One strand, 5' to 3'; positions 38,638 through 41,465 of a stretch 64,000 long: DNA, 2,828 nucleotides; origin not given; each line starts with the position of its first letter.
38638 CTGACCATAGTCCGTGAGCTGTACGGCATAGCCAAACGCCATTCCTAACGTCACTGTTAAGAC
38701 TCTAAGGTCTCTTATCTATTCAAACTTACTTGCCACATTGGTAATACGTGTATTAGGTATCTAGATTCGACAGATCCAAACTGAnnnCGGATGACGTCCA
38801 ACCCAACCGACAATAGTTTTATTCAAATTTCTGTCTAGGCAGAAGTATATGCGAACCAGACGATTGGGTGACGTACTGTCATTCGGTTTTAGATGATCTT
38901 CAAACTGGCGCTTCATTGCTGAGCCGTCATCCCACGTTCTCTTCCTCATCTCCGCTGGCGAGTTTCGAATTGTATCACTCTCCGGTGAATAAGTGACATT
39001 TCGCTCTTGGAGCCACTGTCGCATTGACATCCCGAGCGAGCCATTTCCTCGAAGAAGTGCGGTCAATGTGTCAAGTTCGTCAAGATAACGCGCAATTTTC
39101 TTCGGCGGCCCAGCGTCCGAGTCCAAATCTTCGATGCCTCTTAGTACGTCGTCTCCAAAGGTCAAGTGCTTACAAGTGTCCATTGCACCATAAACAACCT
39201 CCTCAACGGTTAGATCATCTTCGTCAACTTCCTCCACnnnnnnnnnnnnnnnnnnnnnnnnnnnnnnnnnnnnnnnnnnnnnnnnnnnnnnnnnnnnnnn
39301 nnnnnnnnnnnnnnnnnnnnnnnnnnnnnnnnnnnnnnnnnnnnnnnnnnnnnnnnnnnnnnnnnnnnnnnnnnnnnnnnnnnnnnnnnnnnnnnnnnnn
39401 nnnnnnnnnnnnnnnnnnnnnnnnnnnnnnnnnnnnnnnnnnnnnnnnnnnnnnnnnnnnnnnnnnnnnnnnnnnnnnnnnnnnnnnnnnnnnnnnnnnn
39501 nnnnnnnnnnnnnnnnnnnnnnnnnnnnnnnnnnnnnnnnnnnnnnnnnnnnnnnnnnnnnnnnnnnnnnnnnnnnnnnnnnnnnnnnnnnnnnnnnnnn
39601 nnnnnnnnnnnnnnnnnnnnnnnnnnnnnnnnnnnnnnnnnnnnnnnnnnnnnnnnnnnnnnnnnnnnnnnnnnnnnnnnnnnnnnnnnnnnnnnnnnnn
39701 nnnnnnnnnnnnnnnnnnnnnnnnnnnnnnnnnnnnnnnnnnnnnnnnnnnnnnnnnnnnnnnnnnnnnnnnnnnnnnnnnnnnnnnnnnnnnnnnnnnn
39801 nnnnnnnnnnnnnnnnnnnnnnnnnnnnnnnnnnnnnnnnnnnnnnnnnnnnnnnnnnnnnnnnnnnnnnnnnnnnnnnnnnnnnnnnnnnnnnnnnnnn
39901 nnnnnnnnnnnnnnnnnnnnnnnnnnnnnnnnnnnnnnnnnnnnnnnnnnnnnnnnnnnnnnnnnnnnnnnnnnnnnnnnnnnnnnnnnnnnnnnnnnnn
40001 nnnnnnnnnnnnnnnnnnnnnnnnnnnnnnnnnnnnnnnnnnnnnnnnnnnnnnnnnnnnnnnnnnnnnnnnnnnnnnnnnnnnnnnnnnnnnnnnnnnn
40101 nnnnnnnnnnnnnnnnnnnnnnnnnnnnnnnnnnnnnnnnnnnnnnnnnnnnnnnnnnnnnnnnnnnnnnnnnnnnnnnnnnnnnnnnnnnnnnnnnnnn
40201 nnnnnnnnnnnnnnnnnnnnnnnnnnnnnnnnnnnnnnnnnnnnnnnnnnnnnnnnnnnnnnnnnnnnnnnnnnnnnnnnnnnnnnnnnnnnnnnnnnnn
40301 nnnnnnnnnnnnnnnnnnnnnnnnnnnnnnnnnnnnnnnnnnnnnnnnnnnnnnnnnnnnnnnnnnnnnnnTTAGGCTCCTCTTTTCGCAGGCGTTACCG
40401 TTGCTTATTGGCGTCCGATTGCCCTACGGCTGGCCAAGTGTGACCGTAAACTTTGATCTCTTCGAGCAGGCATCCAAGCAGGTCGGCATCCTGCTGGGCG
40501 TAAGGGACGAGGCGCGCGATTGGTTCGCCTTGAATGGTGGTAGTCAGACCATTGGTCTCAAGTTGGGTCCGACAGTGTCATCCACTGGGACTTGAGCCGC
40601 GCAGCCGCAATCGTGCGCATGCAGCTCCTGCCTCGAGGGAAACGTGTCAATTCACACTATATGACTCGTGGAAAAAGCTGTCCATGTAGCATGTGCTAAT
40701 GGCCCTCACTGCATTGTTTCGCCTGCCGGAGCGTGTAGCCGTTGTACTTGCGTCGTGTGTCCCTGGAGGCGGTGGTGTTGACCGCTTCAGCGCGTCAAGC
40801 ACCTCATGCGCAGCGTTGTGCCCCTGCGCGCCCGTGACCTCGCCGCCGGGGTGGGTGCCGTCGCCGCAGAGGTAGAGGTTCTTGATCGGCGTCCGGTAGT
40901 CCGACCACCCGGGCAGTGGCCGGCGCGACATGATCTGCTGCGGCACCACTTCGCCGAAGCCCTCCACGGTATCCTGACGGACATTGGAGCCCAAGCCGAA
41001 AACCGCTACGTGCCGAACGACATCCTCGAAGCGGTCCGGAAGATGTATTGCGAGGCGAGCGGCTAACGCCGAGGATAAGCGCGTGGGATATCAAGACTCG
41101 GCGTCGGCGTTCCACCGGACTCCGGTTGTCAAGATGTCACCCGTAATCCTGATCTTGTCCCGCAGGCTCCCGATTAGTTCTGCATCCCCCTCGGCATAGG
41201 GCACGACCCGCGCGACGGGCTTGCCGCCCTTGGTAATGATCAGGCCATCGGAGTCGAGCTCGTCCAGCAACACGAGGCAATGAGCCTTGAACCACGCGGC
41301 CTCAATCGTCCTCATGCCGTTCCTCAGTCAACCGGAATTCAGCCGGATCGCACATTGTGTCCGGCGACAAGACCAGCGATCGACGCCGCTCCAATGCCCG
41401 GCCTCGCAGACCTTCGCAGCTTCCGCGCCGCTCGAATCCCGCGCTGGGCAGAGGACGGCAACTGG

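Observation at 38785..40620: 528-aa coiled-coil/RelE-like protein occupying the toxin slot of a phd operon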

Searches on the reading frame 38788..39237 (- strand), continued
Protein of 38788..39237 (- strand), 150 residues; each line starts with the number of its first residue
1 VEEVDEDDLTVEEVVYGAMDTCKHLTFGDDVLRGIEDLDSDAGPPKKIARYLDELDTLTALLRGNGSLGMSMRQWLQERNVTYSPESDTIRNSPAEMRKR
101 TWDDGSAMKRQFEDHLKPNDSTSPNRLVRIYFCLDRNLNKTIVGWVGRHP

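Call 79: fold_search(model_id=the predicted structure, library=viral)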
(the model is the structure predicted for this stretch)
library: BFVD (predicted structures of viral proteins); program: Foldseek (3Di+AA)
matches with E <= 10: 192; with E <= 0.001: 0
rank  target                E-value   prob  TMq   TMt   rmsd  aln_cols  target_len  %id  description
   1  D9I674                2.9e-01  0.16  0.26  0.30  12.7       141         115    9  Uncharacterized protein [Acinetobacter phage 133]
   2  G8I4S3                3.2e-01  0.09  0.23  0.14  15.2       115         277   12  (no name in the UniProt tables at hand)
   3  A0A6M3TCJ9            9.2e-01  0.02  0.14  0.13  19.6       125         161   15  Uncharacterized protein [Pseudomonas phage MR1]
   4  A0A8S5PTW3            9.8e-01  0.08  0.29  0.10  14.3       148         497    9  Minor capsid protein [Siphoviridae sp. ctJER10]
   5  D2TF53                9.8e-01  0.04  0.17  0.11  18.4       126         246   10  (no name in the UniProt tables at hand)
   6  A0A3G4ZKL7            9.8e-01  0.02  0.16  0.13  13.7       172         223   10  Uncharacterized protein [Terrestrivirus sp.]
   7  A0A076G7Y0            1.2e+00  0.02  0.17  0.14  16.3       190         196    9  Uncharacterized protein [Mycobacterium phage Sparky]
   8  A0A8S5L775            1.3e+00  0.04  0.13  0.14  13.1        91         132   12  Uncharacterized protein [CrAss-like virus sp. ctt4r3]
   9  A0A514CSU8            1.3e+00  0.02  0.15  0.10  13.5       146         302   16  Uncharacterized protein [Achromobacter phage Motura]
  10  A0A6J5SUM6            1.4e+00  0.03  0.15  0.14  14.7       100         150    7  Uncharacterized protein [uncultured Caudovirales phage]
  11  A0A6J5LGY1            1.5e+00  0.06  0.22  0.26  18.8       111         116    8  Uncharacterized protein [uncultured Caudovirales phage]
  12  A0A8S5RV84            1.6e+00  0.03  0.21  0.16  15.2       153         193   11  Uncharacterized protein [Siphoviridae sp. ctHip2]
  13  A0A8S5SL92            1.7e+00  0.08  0.24  0.08   7.4        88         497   15  Replicative helicase [Siphoviridae sp. ctrCN24]
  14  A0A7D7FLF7            1.8e+00  0.03  0.20  0.11  13.7       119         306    8  Polymerase PA [Hemipteran orthomyxo-related virus OKIAV191]
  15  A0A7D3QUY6            1.8e+00  0.02  0.17  0.07  16.4       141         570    7  AAA ATPase protein [Fadolivirus FV1/VV64]
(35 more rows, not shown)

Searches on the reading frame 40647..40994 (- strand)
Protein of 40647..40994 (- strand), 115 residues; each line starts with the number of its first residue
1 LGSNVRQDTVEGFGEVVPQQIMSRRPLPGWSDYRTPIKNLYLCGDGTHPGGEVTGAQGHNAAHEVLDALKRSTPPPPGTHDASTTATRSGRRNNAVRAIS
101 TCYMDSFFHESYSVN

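Call 71: search_protein_families(library=pfam, proteins=[window:40647-40994:-], max_evalue=1)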
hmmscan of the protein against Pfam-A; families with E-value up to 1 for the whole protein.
window:40647-40994:- (115 aa): 1 family
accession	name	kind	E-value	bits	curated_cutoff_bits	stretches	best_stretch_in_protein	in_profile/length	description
PF01593.30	Amino_oxidase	-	0.077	12.7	19.8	1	32-65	405-442/443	Flavin containing amine oxidoreductase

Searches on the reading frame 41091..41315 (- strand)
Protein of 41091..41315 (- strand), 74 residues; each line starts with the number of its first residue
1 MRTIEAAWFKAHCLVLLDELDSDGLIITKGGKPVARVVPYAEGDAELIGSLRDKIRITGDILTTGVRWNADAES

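Call 3: search_protein_families(library=pfam, proteins=[window:41091-41315:-], max_evalue=0.01)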
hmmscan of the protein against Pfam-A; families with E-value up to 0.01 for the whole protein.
window:41091-41315:- (74 aa): 1 family
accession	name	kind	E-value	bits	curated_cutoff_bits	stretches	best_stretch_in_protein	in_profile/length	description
PF02604.26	PhdYeFM_antitox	-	1.3e-05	25.3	29.8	1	1-42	1-44/74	Antitoxin Phd_YefM, type II toxin-antitoxin system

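Call 5: search_protein_families(library=ncbifam, proteins=[window:41091-41315:-], max_evalue=0.01)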
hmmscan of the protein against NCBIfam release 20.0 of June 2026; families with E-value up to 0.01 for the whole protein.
window:41091-41315:- (74 aa): 1 family
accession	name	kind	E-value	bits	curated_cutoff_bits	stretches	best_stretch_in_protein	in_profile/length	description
TIGR01552.1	phd_fam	subfamily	0.00012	21.3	20.8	1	16-43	14-42/53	type II toxin-antitoxin system prevent-host-death family antitoxin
